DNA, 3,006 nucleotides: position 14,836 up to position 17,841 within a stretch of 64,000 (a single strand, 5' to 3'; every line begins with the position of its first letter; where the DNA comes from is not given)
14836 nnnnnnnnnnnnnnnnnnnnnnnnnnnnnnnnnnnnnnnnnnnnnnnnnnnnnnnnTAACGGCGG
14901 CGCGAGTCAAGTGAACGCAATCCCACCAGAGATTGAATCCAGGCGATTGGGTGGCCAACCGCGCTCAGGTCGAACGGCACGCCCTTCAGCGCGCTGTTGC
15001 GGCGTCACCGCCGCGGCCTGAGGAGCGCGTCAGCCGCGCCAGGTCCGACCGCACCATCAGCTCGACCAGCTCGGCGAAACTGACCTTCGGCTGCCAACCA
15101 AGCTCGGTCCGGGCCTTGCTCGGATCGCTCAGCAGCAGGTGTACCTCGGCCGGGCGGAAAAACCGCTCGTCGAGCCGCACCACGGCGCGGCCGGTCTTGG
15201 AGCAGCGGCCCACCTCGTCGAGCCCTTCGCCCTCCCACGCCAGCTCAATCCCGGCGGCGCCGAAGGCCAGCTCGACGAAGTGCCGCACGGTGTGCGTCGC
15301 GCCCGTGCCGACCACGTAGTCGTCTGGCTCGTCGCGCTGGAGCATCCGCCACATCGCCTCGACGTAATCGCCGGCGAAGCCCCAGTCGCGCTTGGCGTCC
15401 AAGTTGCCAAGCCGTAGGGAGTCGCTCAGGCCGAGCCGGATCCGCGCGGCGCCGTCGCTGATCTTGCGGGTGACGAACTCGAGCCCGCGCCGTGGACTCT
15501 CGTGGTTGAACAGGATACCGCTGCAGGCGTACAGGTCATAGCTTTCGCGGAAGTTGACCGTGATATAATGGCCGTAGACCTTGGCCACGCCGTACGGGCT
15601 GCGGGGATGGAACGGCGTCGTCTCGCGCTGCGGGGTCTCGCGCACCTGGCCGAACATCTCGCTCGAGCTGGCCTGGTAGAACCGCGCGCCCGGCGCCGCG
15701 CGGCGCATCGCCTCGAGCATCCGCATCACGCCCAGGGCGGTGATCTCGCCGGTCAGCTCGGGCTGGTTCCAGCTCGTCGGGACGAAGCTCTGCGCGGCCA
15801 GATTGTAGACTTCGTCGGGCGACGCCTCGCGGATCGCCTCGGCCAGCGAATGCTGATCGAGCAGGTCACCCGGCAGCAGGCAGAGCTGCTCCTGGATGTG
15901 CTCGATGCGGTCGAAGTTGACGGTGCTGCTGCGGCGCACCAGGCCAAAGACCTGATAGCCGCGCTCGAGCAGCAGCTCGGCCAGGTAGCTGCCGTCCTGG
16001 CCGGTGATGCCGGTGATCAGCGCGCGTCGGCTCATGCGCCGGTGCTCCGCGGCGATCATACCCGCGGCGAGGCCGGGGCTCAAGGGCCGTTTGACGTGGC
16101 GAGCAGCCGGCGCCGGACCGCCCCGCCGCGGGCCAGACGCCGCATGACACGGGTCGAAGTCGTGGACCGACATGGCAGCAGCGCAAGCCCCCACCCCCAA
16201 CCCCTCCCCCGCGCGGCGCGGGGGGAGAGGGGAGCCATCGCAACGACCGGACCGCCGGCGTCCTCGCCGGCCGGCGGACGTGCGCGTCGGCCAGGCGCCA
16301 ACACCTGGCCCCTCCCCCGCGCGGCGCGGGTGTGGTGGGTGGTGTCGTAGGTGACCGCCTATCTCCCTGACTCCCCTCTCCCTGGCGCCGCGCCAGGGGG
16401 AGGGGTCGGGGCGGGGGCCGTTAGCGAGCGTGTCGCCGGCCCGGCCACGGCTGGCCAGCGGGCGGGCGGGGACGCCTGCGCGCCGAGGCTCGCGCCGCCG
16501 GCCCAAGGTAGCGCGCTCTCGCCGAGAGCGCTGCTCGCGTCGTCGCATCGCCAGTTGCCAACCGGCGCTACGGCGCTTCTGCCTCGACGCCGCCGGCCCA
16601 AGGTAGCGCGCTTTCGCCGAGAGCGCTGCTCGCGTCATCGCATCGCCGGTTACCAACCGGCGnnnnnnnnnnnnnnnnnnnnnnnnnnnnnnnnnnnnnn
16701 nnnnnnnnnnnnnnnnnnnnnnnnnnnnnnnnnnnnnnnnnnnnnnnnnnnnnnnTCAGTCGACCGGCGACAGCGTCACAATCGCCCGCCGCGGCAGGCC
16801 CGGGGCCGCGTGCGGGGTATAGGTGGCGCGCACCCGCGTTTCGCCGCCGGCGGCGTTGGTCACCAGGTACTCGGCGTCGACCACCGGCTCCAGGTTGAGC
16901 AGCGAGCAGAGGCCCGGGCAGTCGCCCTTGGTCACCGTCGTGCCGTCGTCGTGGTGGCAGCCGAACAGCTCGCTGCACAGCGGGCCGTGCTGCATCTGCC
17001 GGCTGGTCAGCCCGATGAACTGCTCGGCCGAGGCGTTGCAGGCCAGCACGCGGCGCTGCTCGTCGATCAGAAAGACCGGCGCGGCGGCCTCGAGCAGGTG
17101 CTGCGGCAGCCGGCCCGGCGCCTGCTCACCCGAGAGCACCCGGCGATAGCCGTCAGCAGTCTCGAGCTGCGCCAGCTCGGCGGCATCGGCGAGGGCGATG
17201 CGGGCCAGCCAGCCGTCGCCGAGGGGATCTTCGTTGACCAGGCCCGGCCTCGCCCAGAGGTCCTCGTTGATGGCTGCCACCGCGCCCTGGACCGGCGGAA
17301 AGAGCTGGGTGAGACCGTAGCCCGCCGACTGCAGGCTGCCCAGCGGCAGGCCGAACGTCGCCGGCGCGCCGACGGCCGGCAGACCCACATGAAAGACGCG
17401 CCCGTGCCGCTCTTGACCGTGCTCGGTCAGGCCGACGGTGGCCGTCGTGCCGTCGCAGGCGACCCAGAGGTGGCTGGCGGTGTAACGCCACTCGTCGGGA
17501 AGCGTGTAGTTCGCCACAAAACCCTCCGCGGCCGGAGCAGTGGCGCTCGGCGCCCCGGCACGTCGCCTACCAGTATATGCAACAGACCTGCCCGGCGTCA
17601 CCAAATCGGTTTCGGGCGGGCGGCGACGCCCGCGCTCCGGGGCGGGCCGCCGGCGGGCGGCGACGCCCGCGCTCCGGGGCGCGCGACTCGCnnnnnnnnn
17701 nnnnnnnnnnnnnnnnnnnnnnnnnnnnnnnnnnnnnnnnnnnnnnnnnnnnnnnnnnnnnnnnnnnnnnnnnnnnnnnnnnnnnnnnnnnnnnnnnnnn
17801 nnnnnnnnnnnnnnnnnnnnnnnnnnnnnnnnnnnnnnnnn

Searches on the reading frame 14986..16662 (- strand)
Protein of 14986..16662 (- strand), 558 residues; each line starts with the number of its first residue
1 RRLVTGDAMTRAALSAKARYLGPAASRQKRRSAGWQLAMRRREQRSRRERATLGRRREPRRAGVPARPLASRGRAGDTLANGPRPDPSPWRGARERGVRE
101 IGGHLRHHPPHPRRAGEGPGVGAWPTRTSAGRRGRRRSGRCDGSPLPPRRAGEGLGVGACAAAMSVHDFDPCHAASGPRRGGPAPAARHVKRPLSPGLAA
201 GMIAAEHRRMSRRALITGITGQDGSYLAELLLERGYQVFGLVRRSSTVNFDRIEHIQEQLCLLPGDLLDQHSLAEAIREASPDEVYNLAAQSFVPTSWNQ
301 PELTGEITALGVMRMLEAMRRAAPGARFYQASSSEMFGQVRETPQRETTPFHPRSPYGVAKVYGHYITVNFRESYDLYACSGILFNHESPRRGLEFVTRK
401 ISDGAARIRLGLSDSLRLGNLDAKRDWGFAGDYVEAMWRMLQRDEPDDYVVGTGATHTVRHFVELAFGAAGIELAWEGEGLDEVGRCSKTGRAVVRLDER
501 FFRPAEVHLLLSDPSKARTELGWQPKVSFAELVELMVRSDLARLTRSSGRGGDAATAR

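Call 9: search_protein_families(library=pfam, proteins=[window:14986-16662:-], max_evalue=0.001)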
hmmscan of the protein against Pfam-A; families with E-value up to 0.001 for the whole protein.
window:14986-16662:- (558 aa): 5 families
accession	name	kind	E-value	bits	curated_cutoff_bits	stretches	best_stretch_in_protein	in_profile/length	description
PF16363.11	GDP_Man_Dehyd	-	7e-140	466.6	27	1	215-536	1-332/332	GDP-mannose 4,6 dehydratase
PF01370.27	Epimerase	-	1.8e-69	234.3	20.9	1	214-452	1-240/240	NAD dependent epimerase/dehydratase family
PF04321.23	RmlD_sub_bind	-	1.3e-11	44.6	27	1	213-365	2-133/287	RmlD substrate binding domain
PF05368.20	NmrA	-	7.6e-06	26.2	27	1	213-280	4-70/298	NmrA-like family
PF13460.12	NAD_binding_10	-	6.2e-05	23.4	27.2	1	218-335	1-100/184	NAD(P)H-binding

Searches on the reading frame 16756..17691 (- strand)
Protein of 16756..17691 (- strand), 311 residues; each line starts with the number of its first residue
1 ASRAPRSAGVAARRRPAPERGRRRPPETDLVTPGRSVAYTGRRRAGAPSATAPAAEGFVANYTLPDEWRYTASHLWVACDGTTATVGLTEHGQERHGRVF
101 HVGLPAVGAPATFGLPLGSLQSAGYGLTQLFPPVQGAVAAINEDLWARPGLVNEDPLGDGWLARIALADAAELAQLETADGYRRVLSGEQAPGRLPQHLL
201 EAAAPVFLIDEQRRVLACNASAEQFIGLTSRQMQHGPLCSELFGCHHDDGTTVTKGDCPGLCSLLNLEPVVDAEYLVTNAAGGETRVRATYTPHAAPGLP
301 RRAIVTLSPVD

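Call 9: search_protein_families(library=pfam, proteins=[window:16756-17691:-], max_evalue=0.001)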
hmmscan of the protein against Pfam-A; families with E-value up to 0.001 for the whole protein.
window:16756-17691:- (311 aa): 3 families
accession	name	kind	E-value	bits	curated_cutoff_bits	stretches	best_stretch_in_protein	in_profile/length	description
PF01597.25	GCV_H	-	1.9e-24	86.3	22.2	1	69-186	2-119/122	Glycine cleavage H-protein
PF00989.32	PAS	-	0.00021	21.7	22.6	1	202-248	10-56/113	PAS fold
PF13188.13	PAS_8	-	0.00021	21.5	21.8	1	203-249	11-57/65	PAS domain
